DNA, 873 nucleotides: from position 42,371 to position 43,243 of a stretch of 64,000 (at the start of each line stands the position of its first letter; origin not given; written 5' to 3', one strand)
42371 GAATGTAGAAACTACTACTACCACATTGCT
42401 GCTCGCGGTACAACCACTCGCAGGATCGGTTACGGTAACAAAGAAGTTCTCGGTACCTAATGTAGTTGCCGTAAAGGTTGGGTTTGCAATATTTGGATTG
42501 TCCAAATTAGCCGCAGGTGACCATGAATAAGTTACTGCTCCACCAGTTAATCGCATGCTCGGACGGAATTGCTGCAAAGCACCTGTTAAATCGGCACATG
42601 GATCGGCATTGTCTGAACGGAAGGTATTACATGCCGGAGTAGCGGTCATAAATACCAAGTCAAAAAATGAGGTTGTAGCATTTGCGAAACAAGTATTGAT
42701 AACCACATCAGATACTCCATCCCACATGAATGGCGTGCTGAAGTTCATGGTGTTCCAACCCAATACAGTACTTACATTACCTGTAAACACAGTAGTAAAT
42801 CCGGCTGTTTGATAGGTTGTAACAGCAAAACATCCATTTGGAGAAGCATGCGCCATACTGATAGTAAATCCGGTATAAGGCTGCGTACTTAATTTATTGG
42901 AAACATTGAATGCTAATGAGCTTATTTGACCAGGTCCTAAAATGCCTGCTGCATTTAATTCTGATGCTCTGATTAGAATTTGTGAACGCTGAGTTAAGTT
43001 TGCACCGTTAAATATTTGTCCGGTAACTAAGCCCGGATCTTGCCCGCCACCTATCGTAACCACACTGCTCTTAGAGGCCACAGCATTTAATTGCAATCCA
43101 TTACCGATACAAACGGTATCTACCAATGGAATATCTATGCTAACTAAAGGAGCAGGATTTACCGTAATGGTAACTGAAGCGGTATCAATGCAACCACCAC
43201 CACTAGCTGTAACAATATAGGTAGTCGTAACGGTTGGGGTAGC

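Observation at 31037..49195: Single 18.2-kb gene encoding a 6052-aa SprB-like T9SS-secreted surface protein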

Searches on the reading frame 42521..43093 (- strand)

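Call 34: search_protein_families(library=pfam, proteins=[window:42521-43093:-], max_evalue=5)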
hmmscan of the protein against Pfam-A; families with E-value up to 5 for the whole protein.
window:42521-43093:- (191 aa): 1 family
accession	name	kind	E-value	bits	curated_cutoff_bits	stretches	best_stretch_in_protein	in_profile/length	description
PF16449.10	MatB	-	0.00092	19.5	27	1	24-108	82-162/169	Fimbrillin MatB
